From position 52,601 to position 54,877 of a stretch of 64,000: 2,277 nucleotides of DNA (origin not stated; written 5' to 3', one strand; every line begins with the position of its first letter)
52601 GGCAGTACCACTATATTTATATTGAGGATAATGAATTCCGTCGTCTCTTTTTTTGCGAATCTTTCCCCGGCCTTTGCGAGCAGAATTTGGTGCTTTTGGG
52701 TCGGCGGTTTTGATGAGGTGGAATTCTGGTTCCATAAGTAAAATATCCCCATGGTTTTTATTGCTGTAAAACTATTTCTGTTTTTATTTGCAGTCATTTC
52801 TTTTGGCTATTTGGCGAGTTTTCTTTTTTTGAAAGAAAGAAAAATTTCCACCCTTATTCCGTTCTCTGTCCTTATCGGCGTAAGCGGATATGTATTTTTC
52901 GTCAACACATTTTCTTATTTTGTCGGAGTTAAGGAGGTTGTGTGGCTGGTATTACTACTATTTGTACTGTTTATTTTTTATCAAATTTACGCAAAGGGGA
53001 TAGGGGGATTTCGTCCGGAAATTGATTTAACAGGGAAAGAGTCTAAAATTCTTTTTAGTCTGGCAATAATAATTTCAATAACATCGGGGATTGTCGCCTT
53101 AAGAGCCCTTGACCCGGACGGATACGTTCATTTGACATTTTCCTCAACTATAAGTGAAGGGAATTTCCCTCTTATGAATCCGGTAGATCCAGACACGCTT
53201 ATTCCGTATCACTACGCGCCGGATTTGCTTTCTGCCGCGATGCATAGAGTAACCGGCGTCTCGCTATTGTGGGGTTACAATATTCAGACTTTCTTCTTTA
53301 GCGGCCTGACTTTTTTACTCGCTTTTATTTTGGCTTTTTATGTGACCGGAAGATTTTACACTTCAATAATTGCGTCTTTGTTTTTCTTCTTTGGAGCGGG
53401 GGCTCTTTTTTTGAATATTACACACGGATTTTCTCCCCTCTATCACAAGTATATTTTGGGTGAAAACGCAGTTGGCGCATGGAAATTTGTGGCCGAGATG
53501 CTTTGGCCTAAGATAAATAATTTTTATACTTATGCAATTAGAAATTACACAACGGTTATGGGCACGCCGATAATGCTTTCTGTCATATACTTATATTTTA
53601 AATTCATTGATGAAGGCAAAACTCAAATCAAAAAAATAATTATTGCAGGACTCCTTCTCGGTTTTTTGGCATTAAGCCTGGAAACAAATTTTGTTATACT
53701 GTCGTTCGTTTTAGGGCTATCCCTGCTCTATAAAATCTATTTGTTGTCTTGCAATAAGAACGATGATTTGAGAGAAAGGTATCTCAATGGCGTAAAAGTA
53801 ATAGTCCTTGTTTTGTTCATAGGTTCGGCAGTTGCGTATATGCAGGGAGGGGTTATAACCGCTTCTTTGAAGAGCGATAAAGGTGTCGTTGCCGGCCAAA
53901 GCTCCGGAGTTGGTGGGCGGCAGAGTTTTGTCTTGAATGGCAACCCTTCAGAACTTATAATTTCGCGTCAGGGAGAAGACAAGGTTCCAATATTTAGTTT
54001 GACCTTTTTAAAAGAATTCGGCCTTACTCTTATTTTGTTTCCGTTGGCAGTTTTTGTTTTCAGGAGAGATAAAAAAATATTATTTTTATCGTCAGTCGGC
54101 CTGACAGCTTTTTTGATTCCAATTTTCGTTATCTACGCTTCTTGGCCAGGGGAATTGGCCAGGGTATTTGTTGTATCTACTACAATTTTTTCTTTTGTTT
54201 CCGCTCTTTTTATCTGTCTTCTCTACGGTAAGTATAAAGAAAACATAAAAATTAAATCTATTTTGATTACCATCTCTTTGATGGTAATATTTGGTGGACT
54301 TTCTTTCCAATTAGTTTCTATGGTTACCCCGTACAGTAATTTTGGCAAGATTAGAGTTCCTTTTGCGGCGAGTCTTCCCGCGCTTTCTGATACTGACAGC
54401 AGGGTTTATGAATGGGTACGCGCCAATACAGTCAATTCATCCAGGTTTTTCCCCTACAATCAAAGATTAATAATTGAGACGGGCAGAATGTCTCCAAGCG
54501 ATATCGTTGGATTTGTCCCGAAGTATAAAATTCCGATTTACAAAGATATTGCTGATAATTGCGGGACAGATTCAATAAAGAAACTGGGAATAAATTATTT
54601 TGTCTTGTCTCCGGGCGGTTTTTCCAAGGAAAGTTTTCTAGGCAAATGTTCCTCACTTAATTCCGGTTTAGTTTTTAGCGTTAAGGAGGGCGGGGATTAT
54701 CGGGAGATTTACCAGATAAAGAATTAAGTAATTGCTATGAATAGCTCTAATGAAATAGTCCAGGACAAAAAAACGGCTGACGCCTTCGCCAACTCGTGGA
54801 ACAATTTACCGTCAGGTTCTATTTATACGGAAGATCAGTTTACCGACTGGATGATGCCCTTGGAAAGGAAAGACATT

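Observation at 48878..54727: Three-component Gtr-like glycosylation module (GtrA flippase-like, GtrB/ArnC-like GT2, large GT-C candidate) with an embedded AsnB amidotransferase and methyltransferase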

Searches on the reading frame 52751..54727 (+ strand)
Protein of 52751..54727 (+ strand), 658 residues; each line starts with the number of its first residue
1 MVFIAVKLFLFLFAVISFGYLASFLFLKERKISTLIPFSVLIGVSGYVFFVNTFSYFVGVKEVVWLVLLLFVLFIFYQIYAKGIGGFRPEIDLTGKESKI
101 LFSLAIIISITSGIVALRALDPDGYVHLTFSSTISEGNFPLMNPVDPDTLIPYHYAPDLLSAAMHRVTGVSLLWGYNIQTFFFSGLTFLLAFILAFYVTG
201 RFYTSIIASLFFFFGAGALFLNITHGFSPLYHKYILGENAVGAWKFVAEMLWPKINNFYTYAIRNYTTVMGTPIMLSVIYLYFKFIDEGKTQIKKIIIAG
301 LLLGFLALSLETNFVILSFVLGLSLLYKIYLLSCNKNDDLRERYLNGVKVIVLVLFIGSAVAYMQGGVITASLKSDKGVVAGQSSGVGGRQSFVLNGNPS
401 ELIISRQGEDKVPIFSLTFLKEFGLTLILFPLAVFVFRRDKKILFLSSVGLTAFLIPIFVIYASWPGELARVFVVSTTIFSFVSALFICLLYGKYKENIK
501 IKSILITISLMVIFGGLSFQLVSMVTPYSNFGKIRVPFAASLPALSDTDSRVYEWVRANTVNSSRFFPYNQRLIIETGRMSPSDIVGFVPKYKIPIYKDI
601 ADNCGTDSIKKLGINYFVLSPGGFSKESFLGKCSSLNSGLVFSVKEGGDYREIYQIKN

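Call 3: search_protein_families(library=pfam, proteins=[window:52751-54727:+], max_evalue=0.01)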
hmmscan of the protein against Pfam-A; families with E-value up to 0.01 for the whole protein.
window:52751-54727:+ (658 aa): 0 families

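Call 6: search_protein_families(library=ncbifam, proteins=[window:52751-54727:+], max_evalue=0.01)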
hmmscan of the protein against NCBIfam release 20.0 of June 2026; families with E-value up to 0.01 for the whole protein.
window:52751-54727:+ (658 aa): 0 families

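Call 7: find_homologous_proteins(query=window:52751-54727:+, max_evalue=0.001)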
Query window:52751-54727:+ (658 aa): 18 proteins with E <= 0.001 among 8000 candidates.
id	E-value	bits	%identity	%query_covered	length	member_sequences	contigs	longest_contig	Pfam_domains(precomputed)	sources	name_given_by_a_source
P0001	1.0e-262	892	63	100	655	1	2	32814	-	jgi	jgi:hypothetical protein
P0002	1.3e-248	845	59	98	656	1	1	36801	-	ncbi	-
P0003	3.9e-247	840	58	100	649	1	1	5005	-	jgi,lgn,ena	-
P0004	5.2e-246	836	59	100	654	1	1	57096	-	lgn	-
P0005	9.6e-232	789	59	87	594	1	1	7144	-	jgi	jgi:hypothetical protein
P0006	8.3e-224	763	54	99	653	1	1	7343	-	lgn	-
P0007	5.8e-221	754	54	99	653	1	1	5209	-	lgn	-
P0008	5.5e-118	413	39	100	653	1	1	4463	-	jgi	-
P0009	2.7e-116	408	38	97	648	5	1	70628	-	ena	-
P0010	1.2e-114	402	38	98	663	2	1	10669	-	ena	-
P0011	1.3e-113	399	37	99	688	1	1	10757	-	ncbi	-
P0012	6.1e-106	374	35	99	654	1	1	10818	-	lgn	-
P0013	6.0e-98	347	35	97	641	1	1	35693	-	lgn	-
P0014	1.0e-84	303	32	98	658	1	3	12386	-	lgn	-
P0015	1.4e-66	244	31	99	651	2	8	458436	-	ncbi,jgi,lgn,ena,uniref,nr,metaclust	ncbi:MAG: hypothetical protein UT86_C0001G0043 [Candidatus Magasanikbacteria bacterium GW2011_GWC2_4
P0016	3.7e-47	179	27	97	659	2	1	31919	PF10060.16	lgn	-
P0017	1.1e-17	82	24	33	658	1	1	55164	-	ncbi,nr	ncbi:MAG: hypothetical protein PHW10_03205 [Candidatus Peribacteraceae bacterium]|nr:hypothetical pr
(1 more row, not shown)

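Call 8: search_solved_structures(query=window:52751-54727:+, max_evalue=10)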
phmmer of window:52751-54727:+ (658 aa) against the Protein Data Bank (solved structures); distinct sequences matched with E-value up to 10: 1.
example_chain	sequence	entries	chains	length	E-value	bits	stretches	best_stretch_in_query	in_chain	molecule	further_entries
9p6w_A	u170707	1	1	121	1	11.1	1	76-136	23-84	Honey Truffle Active Component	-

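Call 12: search_solved_structures(query=A1, max_evalue=10, show_alignments=2)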
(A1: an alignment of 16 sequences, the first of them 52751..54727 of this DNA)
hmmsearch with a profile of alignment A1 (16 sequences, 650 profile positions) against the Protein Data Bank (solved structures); distinct sequences matched with E-value up to 10: 0.

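Call 13: search_protein_families(library=pfam, alignment_id=A1, max_evalue=1)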
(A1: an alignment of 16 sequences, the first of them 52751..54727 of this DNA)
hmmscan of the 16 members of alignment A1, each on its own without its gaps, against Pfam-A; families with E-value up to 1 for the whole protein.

A. member 1, window:52751-54727:+ (658 aa): 0 families

B. families by the number of members that match (of 16 scanned): 7 families
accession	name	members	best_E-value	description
PF10060.15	DUF2298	5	1.9e-06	Uncharacterized membrane protein (DUF2298)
PF13567.11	DUF4131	2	0.064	Domain of unknown function (DUF4131)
PF20394.4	DUF6688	1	0.0054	DUF6688 N-terminal domain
PF13038.11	DUF3899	1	0.17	Domain of unknown function (DUF3899)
PF20604.3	DUF6798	1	0.17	Domain of unknown function (DUF6798)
PF19545.4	DUF6069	1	0.19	Family of unknown function (DUF6069)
PF01786.24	AOX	1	0.4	Alternative oxidase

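Call 22: find_encoding_contigs(protein=P0009, flank=10000, max_places=2)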
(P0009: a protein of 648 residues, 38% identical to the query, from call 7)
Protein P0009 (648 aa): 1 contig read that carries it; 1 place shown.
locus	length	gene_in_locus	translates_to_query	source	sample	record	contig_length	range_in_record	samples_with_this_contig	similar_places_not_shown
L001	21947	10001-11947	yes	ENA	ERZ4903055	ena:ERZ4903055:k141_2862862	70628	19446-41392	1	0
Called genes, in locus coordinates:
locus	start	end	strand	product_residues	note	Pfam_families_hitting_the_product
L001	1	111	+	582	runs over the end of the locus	PF13231:PMT_2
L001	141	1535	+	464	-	PF01943:Polysacc_synt, PF13440:Polysacc_synt_3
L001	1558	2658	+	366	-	PF13439:Glyco_transf_4, PF13579:Glyco_trans_4_4, PF00534:Glycos_transf_1, PF13692:Glyco_trans_1_4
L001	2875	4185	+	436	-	PF03721:UDPG_MGDP_dh_N, PF00984:UDPG_MGDP_dh, PF03720:UDPG_MGDP_dh_C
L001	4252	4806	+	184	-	PF00293:NUDIX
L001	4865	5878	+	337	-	PF01073:3Beta_HSD (weak), PF01370:Epimerase, PF02719:Polysacc_synt_2 (faint), PF04321:RmlD_sub_bind, PF16363:GDP_Man_Dehyd, PF07993:NAD_binding_4 (weak)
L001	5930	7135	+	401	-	PF00155:Aminotran_1_2 (faint), PF01041:DegT_DnrJ_EryC1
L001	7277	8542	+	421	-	PF13439:Glyco_transf_4, PF20706:GT4-conflict, PF00534:Glycos_transf_1, PF13692:Glyco_trans_1_4, PF13524:Glyco_trans_1_2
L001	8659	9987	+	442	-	PF04464:Glyphos_transf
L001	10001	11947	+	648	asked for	-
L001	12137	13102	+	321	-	PF00535:Glycos_transf_2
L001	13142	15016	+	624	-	PF13522:GATase_6, PF13537:GATase_7, PF00733:Asn_synthase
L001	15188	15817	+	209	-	PF08241:Methyltransf_11, PF08242:Methyltransf_12, PF13489:Methyltransf_23 (weak), PF13649:Methyltransf_25, PF13847:Methyltransf_31 (weak)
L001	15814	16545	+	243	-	PF05148:Methyltransf_8 (weak), PF01209:Ubie_methyltran, PF13489:Methyltransf_23, PF07021:MetW, PF13847:Methyltransf_31, PF08241:Methyltransf_11, PF08242:Methyltransf_12, PF13649:Methyltransf_25, +1 more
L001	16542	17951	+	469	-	PF04464:Glyphos_transf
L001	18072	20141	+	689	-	PF03102:NeuB, PF08666:SAF, PF01261:AP_endonuc_2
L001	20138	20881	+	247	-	PF02348:CTP_transf_3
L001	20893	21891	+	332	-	PF01408:GFO_IDH_MocA, PF02894:GFO_IDH_MocA_C, PF22725:GFO_IDH_MocA_C3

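Call 23: find_encoding_contigs(protein=P0015, flank=10000, max_places=2)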
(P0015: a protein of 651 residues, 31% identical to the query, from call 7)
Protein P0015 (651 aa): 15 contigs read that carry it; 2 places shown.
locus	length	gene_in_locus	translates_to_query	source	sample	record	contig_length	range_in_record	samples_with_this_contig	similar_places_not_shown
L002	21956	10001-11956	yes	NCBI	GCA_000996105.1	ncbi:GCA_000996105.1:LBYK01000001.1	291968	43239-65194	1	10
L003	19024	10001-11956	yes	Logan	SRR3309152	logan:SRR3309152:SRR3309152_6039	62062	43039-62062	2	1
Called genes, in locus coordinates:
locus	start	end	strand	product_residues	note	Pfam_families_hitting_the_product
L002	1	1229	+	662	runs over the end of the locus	-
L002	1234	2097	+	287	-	PF05148:Methyltransf_8, PF13489:Methyltransf_23 (weak), PF01209:Ubie_methyltran, PF08241:Methyltransf_11, PF13649:Methyltransf_25, PF13847:Methyltransf_31 (weak)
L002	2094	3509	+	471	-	PF02310:B12-binding, PF04055:Radical_SAM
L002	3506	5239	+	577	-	PF02366:PMT, PF13231:PMT_2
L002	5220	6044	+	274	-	PF01522:Polysacc_deac_1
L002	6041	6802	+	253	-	PF00551:Formyl_trans_N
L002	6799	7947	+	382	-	PF13439:Glyco_transf_4, PF13579:Glyco_trans_4_4, PF20706:GT4-conflict, PF00534:Glycos_transf_1, PF13692:Glyco_trans_1_4, PF13524:Glyco_trans_1_2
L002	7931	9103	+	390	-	PF13353:Fer4_12, PF04055:Radical_SAM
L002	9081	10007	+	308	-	PF00535:Glycos_transf_2, PF10111:Glyco_tranf_2_2 (faint)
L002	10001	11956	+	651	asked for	-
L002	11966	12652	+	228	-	PF07021:MetW, PF13489:Methyltransf_23, PF13847:Methyltransf_31, PF08241:Methyltransf_11, PF08242:Methyltransf_12, PF13649:Methyltransf_25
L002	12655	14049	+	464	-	PF02310:B12-binding, PF04055:Radical_SAM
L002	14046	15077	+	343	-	PF13439:Glyco_transf_4, PF20706:GT4-conflict, PF00534:Glycos_transf_1, PF13692:Glyco_trans_1_4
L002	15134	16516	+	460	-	PF01943:Polysacc_synt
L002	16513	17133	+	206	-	PF13489:Methyltransf_23, PF08241:Methyltransf_11, PF08242:Methyltransf_12 (weak), PF13649:Methyltransf_25 (weak), PF13847:Methyltransf_31 (weak)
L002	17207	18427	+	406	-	PF13439:Glyco_transf_4, PF13477:Glyco_trans_4_2, PF13579:Glyco_trans_4_4, PF00534:Glycos_transf_1, PF13692:Glyco_trans_1_4, PF13524:Glyco_trans_1_2 (faint)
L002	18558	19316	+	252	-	PF01048:PNP_UDP_1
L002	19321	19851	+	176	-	PF00156:Pribosyltran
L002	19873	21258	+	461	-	PF03721:UDPG_MGDP_dh_N, PF00984:UDPG_MGDP_dh, PF03720:UDPG_MGDP_dh_C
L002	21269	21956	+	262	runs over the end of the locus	PF03721:UDPG_MGDP_dh_N, PF00984:UDPG_MGDP_dh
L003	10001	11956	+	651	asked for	-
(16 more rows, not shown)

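Call 24: find_encoding_contigs(protein=P0013, flank=10000, max_places=2)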
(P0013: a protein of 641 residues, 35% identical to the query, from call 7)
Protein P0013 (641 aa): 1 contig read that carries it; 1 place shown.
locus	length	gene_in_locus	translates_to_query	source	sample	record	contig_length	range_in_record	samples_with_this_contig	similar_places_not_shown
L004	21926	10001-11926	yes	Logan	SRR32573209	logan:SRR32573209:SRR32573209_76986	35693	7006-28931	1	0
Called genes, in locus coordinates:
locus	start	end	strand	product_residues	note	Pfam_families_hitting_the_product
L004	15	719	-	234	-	PF13641:Glyco_tranf_2_3 (weak), PF00535:Glycos_transf_2, PF10111:Glyco_tranf_2_2 (weak)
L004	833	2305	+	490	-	PF13231:PMT_2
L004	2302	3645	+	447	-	PF00535:Glycos_transf_2, PF10111:Glyco_tranf_2_2 (weak), PF13641:Glyco_tranf_2_3, PF04138:GtrA_DPMS_TM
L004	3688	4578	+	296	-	PF05175:MTS (weak), PF06325:PrmA (weak), PF13489:Methyltransf_23, PF01209:Ubie_methyltran, PF08241:Methyltransf_11, PF08242:Methyltransf_12, PF13649:Methyltransf_25, PF13847:Methyltransf_31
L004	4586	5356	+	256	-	PF01209:Ubie_methyltran (weak), PF07021:MetW (weak), PF13489:Methyltransf_23, PF13847:Methyltransf_31, PF08241:Methyltransf_11, PF08242:Methyltransf_12 (weak), PF13649:Methyltransf_25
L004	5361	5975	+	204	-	PF13489:Methyltransf_23, PF08241:Methyltransf_11, PF13649:Methyltransf_25, PF13847:Methyltransf_31 (weak)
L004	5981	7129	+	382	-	PF00534:Glycos_transf_1, PF13692:Glyco_trans_1_4, PF13524:Glyco_trans_1_2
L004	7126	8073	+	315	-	PF00535:Glycos_transf_2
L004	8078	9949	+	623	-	PF13522:GATase_6, PF12481:DUF3700 (weak), PF13537:GATase_7, PF00733:Asn_synthase, PF06508:QueC (weak)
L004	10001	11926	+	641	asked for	-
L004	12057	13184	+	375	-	PF01041:DegT_DnrJ_EryC1, PF01212:Beta_elim_lyase (weak), PF00155:Aminotran_1_2 (weak), PF00266:Aminotran_5 (faint), PF01053:Cys_Met_Meta_PP (weak)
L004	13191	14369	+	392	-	PF13439:Glyco_transf_4, PF13579:Glyco_trans_4_4, PF00534:Glycos_transf_1, PF13692:Glyco_trans_1_4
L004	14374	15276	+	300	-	PF07021:MetW (weak), PF13489:Methyltransf_23, PF13847:Methyltransf_31 (weak), PF08241:Methyltransf_11, PF08242:Methyltransf_12, PF13649:Methyltransf_25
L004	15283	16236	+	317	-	PF03706:LPG_synthase_TM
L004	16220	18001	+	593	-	-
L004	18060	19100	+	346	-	PF01073:3Beta_HSD, PF01370:Epimerase, PF02719:Polysacc_synt_2, PF04321:RmlD_sub_bind, PF07993:NAD_binding_4, PF16363:GDP_Man_Dehyd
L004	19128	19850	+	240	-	PF00483:NTP_transferase, PF12804:NTP_transf_3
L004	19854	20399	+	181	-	PF00908:dTDP_sugar_isom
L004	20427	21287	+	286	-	PF04321:RmlD_sub_bind, PF01370:Epimerase, PF02719:Polysacc_synt_2 (weak), PF16363:GDP_Man_Dehyd, PF07993:NAD_binding_4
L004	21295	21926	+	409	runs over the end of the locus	PF08421:Methyltransf_13, PF13489:Methyltransf_23, PF08242:Methyltransf_12 (weak), PF08484:Methyltransf_14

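Call 25: predict_structure(alignment_id=A1)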
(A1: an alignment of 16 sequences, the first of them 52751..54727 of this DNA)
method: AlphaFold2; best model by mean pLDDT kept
length: 658 residues; sequences in the alignment: 16
mean_pLDDT: 85.6   pTM: 0.87
mean pLDDT of the five models: 85.6, 85.0, 83.7, 83.6, 81.5
residues with pLDDT >= 90: 365; 70-90: 202; 50-70: 76; < 50: 15
segments of 3 or more residues with pLDDT < 50: 376-390
pLDDT, mean of each block of 10 residues (from residue 1): 89 96 92 94 95 93 96 96 88 94 95 83 82 91 84 84 95 91 93 95 95 76 62 74 58 64 75 95 83 87 92 92 94 88 89 94 75 48 35 79 75 84 85 94 95 91 77 88 94 93 90 79 70 70 88 96 93 94 78 89 93 94 90 91 93 90
secondary structure, 60 per line:
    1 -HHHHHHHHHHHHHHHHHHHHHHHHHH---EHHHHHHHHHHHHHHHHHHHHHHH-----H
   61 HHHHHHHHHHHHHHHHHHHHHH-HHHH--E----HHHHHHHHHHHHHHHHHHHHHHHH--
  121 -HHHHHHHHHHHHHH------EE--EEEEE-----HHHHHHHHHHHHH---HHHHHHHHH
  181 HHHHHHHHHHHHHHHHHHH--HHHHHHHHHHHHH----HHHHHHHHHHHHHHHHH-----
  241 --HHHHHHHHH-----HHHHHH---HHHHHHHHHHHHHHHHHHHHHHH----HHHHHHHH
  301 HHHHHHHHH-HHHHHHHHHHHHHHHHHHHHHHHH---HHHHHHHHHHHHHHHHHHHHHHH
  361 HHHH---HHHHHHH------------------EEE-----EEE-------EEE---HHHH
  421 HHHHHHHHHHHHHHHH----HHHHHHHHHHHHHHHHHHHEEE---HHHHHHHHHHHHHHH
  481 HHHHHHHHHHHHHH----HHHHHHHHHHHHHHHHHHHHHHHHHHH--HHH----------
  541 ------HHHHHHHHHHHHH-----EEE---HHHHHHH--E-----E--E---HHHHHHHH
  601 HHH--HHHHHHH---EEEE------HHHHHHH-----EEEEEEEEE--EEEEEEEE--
elements in order: H2-27 H32-54 H60-82 H84-87 H95-118 H122-135 E146-150 H156-168 H172-199 H202-214 H219-235 H243-251 H257-262 H266-288 H293-309 H311-334 H338-364 H368-374 E393-395 E401-403 E411-413 H417-436 H441-459 E460-462 H466-494 H499-525 H547-559 E565-567 H571-577 H593-603 H606-612 E616-619 H626-632 E638-646 E649-656

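Call 28: search_protein_representatives(alignment_id=A1)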
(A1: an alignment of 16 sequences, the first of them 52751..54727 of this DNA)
Query: 16 sequences, 650 profile positions. Proteins with E-value up to 0.001 (for the whole library): 1185; up to 1e-10: 595; up to 1e-30: 157. The best 150 are listed.
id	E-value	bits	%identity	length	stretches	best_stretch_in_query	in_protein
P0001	9.6e-281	949.1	-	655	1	1-649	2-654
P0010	1.6e-272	921.9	-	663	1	2-648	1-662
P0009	5.8e-258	873.8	-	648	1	1-648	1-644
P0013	1.5e-249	846.0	-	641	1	13-649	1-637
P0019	3.5e-242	821.7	-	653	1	1-648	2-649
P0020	2.8e-234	795.6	-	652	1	2-648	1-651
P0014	8.5e-232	787.4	-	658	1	1-649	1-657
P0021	9.4e-224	760.8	-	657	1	1-649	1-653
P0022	5.5e-219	745.1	-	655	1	1-648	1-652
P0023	2.5e-207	706.5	-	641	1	1-649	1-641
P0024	4.1e-204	695.9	-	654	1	3-648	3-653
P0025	3.4e-203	692.9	-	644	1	2-648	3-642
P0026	3.4e-200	683.0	-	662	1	3-648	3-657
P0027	9.0e-196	668.4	-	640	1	2-649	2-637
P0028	6.1e-187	639.2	-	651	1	1-648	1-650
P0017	2.2e-66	240.9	-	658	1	2-624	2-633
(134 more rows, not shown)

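Call 31: search_protein_families(library=pfam, alignment_id=A2, max_evalue=0.01)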
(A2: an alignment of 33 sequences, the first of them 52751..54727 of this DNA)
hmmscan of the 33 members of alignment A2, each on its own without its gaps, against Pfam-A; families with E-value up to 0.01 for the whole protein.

A. member 1, window:52751-54727:+ (658 aa): 0 families

B. families by the number of members that match (of 33 scanned): 4 families
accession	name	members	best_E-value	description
PF10060.15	DUF2298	2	6.3e-05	Uncharacterized membrane protein (DUF2298)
PF01757.29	Acyl_transf_3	1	0.0001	Acyltransferase domain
PF04834.18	Adeno_E3_14_5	1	0.0024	Early E3 14.5 kDa protein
PF10998.14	DUF2838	1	0.0042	Protein of unknown function (DUF2838)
